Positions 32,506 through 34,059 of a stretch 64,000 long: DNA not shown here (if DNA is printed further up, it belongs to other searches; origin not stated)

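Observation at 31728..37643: Tandem array of four paralogs of an unknown protein family with homogenised ends and 8-nt start/stop overlaps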

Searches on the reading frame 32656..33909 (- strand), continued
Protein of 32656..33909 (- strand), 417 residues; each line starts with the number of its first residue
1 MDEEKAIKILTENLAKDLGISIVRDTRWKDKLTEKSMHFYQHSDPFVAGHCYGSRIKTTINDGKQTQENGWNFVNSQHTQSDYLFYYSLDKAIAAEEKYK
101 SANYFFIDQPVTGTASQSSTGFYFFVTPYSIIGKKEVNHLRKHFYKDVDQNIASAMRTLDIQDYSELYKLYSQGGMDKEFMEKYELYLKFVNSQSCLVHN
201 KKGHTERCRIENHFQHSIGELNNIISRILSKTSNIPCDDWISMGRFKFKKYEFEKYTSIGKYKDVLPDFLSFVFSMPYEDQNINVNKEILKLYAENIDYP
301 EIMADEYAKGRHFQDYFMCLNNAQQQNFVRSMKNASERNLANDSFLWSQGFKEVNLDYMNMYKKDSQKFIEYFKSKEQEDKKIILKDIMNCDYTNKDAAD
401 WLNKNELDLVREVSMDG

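Call 42: fold_search(model_id=the predicted structure, library=viral)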
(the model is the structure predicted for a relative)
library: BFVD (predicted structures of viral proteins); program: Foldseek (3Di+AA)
matches with E <= 10: 442; with E <= 0.001: 0
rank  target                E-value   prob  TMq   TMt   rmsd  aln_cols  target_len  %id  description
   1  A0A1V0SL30            3.8e-02  0.16  0.15  0.12  26.7       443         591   10  DUF4116 domain-containing protein [Klosneuvirus KNV1]
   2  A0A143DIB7            1.0e-01  0.09  0.09  0.07  15.5       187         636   11  Uncharacterized protein [Abalone herpesvirus Taiwan/2005]
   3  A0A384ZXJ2            1.2e-01  0.16  0.12  0.21  16.6       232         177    8  Uncharacterized protein [Dickeya phage vB_DsoM_JA29]
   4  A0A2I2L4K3            2.4e-01  0.12  0.14  0.13  21.7       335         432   12  F-box domain-containing protein [Orpheovirus IHUMI-LCC2]
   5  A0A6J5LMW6            2.4e-01  0.04  0.10  0.10  24.6       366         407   10  DNA circulation, N-terminal [uncultured Caudovirales phage]
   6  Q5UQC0                2.6e-01  0.11  0.19  0.14  20.2       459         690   14  Uncharacterized protein L226 [Acanthamoeba polyphaga mimivirus]
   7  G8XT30                2.9e-01  0.09  0.06  0.07  13.2        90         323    9  Membrane protein A25 [Saimiriine betaherpesvirus 4]
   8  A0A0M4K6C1            2.9e-01  0.08  0.08  0.10  14.7       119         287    6  (no name in the UniProt tables at hand)
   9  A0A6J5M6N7            3.0e-01  0.11  0.07  0.05  16.4       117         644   16  Pectate lyase superfamily protein [uncultured Caudovirales phage]
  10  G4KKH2                3.5e-01  0.04  0.11  0.07  26.0       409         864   12  (no name in the UniProt tables at hand)
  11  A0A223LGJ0            3.7e-01  0.05  0.07  0.09  19.8       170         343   14  Uncharacterized protein [Erwinia phage vB_EamM_RisingSun]
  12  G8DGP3                3.7e-01  0.04  0.06  0.12  19.7       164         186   10  (no name in the UniProt tables at hand)
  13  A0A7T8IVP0            4.1e-01  0.08  0.10  0.18  12.7       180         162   14  Uncharacterized protein [Erwinia phage pEa_SNUABM_5]
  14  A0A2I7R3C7            4.1e-01  0.07  0.07  0.05  17.1       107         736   13  (no name in the UniProt tables at hand)
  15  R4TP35                4.4e-01  0.04  0.08  0.11  21.6       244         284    9  Uncharacterized protein [Haloarcula californiae tailed virus 1]
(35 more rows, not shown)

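Call 43: search_protein_families(library=pfam, proteins=[L001:1220-2344:+, L003:3630-4772:+, L004:2009-3208:+, L001:2380-3078:+, L003:4804-5520:+, L004:3235-3927:+, L001:4056-5087:+, L003:6444-7535:+, L004:5022-6035:+], max_evalue=0.5)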
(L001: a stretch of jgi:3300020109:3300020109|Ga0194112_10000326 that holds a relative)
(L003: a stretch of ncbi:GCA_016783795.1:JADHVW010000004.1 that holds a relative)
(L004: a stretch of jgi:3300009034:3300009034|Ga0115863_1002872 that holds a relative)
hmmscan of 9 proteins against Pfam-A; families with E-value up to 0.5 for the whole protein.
L001:1220-2344:+ (374 aa): 6 families
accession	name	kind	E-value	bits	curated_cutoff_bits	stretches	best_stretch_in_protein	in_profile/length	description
PF06009.19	Laminin_II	-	5.5e-05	23.6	33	1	107-201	11-105/138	Laminin Domain II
PF07352.17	Phage_Mu_Gam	-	0.028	14.8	28.3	1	27-101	2-78/149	Bacteriophage Mu Gam like protein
PF07774.18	EMC1_C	-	0.042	13.8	27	1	182-292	92-196/214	ER membrane protein complex subunit 1, C-terminal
PF07889.17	DUF1664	-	0.085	13.3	34.6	1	106-176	52-122/124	Protein of unknown function (DUF1664)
PF22438.2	FlgA_HD-like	-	0.11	13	26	0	250-292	6-48/68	Flagellar protein FlgA, HotDog domain-like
PF02289.21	MCH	-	0.21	11.2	25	0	263-299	266-302/311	Cyclohydrolase (MCH)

L003:3630-4772:+ (380 aa): 2 families
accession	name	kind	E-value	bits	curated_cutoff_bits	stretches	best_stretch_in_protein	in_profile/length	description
PF13779.11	DUF4175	-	0.0087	14.5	27.3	1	13-75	477-538/825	Domain of unknown function (DUF4175)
PF06013.18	WXG100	-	0.29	11.9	27.3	0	19-72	11-65/86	Proteins of 100 residues with WXG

L004:2009-3208:+ (399 aa): 7 families
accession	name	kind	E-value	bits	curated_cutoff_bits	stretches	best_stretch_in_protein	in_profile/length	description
PF07464.16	ApoLp-III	-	0.0065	17.1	36.3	1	16-89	48-118/146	Apolipophorin-III precursor (apoLp-III)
PF16912.11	Glu_dehyd_C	-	0.018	15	34.9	1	52-182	75-207/211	Glucose dehydrogenase C-terminus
PF15611.11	EH_Signature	-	0.018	14.8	27.5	1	41-242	3-185/423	EH_Signature domain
PF21662.3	WipA_N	-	0.023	15.6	27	1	41-107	33-100/105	WipA, alpha-helical hairpin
PF02868.21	Peptidase_M4_C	-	0.048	14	24.4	0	170-273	64-163/165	Thermolysin metallopeptidase, alpha-helical domain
PF06570.16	DUF1129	-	0.24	11.4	29.1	0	164-221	15-72/207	Protein of unknown function (DUF1129)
PF05016.21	ParE_toxin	-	0.45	11.6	23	0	156-201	8-53/89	ParE toxin of type II toxin-antitoxin system, parDE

L001:2380-3078:+ (232 aa): 2 families
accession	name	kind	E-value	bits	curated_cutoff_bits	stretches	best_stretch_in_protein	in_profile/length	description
PF02321.23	OEP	-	0.049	13.9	22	1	85-158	100-173/187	Outer membrane efflux protein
PF18438.7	Glyco_hydro_38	-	0.46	11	28.4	0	4-35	16-47/111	Glycosyl hydrolases family 38 C-terminal domain 1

L003:4804-5520:+ (238 aa): 0 families

L004:3235-3927:+ (230 aa): 1 family
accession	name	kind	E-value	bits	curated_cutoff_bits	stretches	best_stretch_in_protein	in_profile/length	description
PF24835.1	DUF7717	-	0.2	12.3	27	1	141-195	2-57/117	Family of unknown function (DUF7717)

L001:4056-5087:+ (343 aa): 3 families
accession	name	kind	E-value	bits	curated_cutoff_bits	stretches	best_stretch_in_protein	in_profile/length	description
PF03278.18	IpaB_EvcA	-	0.068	13.4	29.9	1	81-126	103-148/156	IpaB/EvcA family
PF20439.3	SpoIVA_C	-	0.11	13.1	25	1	103-125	30-52/76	Sporulation stage IV protein A, C-terminal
PF24583.1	DUF7610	-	0.14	12.9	27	1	84-133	2-51/79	Domain of unknown function (DUF7610)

L003:6444-7535:+ (363 aa): 2 families
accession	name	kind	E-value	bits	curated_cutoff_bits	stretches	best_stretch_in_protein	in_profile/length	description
PF21487.2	Tas3_C-hel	-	0.044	14.1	27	0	228-255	18-44/49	Tas3, C-terminal helical domains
PF19952.5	DUF6414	-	0.061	13.5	25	1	39-117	97-180/283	Domain of unknown function (DUF6414)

L004:5022-6035:+ (337 aa): 1 family
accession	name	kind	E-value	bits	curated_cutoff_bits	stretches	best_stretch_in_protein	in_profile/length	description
PF01533.22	Tospo_nucleocap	-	0.039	13.7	27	1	110-177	29-92/249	Tospovirus nucleocapsid protein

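Call 44: search_protein_families(library=ncbifam, proteins=[window:32656-33909:-, L001:7425-8750:+], max_evalue=0.5)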
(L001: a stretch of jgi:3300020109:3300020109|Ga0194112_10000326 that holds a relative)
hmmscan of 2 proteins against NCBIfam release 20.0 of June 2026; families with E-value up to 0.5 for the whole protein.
window:32656-33909:- (417 aa): 0 families

L001:7425-8750:+ (441 aa): 0 families

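Call 63: find_encoding_contigs(protein=P0037, flank=10000, max_places=1)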
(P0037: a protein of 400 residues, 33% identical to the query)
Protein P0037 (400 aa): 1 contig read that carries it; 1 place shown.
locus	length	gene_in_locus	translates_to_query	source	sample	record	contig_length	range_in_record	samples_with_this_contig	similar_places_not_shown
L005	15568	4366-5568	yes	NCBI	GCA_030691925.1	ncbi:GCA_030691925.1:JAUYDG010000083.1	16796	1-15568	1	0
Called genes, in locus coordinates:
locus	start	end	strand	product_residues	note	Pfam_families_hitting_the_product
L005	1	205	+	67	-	?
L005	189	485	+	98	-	-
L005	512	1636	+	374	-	-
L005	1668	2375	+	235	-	-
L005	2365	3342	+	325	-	-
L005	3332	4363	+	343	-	-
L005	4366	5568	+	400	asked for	-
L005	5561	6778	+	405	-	-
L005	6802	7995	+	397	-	-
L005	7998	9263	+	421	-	-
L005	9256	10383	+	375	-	-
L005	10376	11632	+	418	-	-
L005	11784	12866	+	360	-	-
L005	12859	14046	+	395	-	-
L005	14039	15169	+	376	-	-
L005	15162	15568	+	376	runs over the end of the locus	-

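Call 69: find_encoding_contigs(protein=P0143, flank=8000, max_places=2)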
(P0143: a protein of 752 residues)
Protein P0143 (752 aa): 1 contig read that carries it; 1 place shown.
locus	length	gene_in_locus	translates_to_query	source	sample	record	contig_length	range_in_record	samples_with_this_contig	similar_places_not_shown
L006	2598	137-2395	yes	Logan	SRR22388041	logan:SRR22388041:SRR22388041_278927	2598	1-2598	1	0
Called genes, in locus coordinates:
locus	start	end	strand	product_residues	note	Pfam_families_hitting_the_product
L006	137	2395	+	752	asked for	-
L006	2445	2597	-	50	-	?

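Call 70: find_encoding_contigs(protein=P0141, flank=8000, max_places=2)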
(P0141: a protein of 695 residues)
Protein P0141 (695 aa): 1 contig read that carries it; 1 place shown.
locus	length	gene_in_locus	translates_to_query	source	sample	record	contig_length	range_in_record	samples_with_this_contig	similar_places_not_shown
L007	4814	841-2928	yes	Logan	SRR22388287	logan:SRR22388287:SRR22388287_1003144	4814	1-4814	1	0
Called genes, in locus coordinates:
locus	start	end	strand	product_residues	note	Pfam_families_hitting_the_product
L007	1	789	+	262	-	?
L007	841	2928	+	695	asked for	PF08969:USP8_dimer (faint)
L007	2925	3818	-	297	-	PF02729:OTCace_N, PF00185:OTCace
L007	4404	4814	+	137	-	?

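Call 71: find_encoding_contigs(protein=P0159, flank=8000, max_places=2)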
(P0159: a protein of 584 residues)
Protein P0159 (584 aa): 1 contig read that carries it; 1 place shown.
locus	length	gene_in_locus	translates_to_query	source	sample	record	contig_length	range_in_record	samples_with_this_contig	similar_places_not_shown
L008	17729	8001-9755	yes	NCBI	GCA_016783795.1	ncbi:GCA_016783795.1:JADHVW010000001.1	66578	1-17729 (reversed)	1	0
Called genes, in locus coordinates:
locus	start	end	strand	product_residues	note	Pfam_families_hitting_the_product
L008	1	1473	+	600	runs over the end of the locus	PF04566:RNA_pol_Rpb2_4, PF04567:RNA_pol_Rpb2_5, PF00562:RNA_pol_Rpb2_6, PF04560:RNA_pol_Rpb2_7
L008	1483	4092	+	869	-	PF04997:RNA_pol_Rpb1_1, PF00623:RNA_pol_Rpb1_2, PF04983:RNA_pol_Rpb1_3, PF05000:RNA_pol_Rpb1_4, PF04998:RNA_pol_Rpb1_5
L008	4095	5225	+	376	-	PF04998:RNA_pol_Rpb1_5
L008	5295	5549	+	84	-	PF01248:Ribosomal_L7Ae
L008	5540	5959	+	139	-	PF07650:KH_2, PF26594:KH_NusA_2nd (weak), PF00013:KH_1 (faint)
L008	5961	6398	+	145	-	PF00164:Ribosom_S12_S23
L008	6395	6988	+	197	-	PF00177:Ribosomal_S7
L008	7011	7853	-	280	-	-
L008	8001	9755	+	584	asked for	-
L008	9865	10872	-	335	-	PF14528:LAGLIDADG_3 (faint)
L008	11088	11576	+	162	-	-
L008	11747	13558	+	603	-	-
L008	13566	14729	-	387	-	PF00535:Glycos_transf_2, PF21969:MGS_GT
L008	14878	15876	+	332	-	PF01323:DSBA (faint), PF25011:VSR_TRX, PF13462:Thioredoxin_4 (faint)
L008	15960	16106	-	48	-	-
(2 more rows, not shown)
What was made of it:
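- One of them, P0159, is a stand-alone gene elsewhere in the genome that holds L003 (call 71).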

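Call 74: search_dna_similar(query=window:32656-33909:-, collection=phages, mode=protein, max_evalue=0.01, max_rows=10)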
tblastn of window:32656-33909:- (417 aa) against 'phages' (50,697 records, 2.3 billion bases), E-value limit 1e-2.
No match.

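Call 79: list_cluster_members(proteins=[P0001, P0198, P0019, P0207])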
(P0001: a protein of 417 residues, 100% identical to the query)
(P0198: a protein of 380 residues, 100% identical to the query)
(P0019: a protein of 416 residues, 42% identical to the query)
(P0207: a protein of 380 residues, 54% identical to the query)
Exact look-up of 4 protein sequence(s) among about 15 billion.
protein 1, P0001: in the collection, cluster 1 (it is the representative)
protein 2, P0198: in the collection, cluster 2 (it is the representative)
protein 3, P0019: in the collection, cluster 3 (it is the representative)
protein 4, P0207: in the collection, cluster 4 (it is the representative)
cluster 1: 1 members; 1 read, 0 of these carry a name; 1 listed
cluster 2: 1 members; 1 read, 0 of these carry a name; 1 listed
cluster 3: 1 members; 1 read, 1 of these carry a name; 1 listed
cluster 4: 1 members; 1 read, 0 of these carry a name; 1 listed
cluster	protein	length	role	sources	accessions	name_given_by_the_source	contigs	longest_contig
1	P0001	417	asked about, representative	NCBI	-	-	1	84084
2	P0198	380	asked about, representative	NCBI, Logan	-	-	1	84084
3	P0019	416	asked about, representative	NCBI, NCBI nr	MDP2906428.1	MAG: hypothetical protein Q8O03_00660 [Nanoarchaeota archaeon] | hypothetical protein [Nanoarchaeota archaeon]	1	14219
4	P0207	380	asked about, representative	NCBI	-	-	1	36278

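Call 80: find_encoding_contigs(protein=P0001, flank=500, max_places=1)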
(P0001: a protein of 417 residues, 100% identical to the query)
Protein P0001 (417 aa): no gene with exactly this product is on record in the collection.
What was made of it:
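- Tried and rejected: Source record: I could not identify the window's own assembly record (call 80).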

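Call 82: find_related_loci(query=A2, collection=genome_contigs, flank=10000)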
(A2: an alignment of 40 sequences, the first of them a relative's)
Query A2 (417 aa) in genome_contigs; peptide patterns used: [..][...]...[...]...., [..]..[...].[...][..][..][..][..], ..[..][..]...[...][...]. (x = any residue, [..] = any of these).
54 stretches matched a pattern; 10 encode a relative of the query (tblastn E <= 1e-3); 8 distinct loci.
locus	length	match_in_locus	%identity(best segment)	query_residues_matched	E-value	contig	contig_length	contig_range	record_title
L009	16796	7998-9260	43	1-417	4e-104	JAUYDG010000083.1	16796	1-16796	MAG: Nanoarchaeota archaeon isolate C20_metabat.bin.16 C20_k141_764018, whole genome shotgun sequence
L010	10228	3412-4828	42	1-417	4e-96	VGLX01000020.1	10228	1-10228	MAG: Candidatus Woesearchaeota archaeon isolate M_DeepCast_400m_m2_277 M_DeepCast_400m_m2_277_Ga0194112_10012747, whole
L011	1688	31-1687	38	1-417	5e-79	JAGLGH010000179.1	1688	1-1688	MAG: Nanoarchaeota archaeon isolate RS_10_27 ROV157_10.bin.27.fa_179, whole genome shotgun sequence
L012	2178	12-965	41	102-415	1e-61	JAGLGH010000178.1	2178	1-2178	MAG: Nanoarchaeota archaeon isolate RS_10_27 ROV157_10.bin.27.fa_178, whole genome shotgun sequence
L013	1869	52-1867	53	1-417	5e-59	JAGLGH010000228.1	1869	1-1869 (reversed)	MAG: Nanoarchaeota archaeon isolate RS_10_27 ROV157_10.bin.27.fa_228, whole genome shotgun sequence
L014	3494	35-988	35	97-415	9e-54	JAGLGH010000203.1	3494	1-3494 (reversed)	MAG: Nanoarchaeota archaeon isolate RS_10_27 ROV157_10.bin.27.fa_203, whole genome shotgun sequence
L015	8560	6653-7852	31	1-417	1e-52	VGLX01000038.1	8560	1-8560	MAG: Candidatus Woesearchaeota archaeon isolate M_DeepCast_400m_m2_277 M_DeepCast_400m_m2_277_Ga0194112_10016732, whole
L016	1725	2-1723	37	1-417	3e-27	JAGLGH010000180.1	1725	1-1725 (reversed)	MAG: Nanoarchaeota archaeon isolate RS_10_27 ROV157_10.bin.27.fa_180, whole genome shotgun sequence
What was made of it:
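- In one MAG the arrays of this family are broken into many short contigs (call 82), which shows that assemblers struggle with them.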

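Call 88: find_encoding_contigs(protein=P0004, flank=6000, max_places=1)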
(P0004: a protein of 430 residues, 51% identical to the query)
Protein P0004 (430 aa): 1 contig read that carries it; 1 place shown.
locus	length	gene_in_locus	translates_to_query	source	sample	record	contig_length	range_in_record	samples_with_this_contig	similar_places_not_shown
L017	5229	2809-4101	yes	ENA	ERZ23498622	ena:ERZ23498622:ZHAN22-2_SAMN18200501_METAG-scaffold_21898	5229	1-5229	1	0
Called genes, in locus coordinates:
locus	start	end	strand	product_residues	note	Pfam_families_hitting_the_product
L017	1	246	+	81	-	?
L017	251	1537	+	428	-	-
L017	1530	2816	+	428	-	-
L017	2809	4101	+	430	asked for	-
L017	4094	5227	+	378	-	?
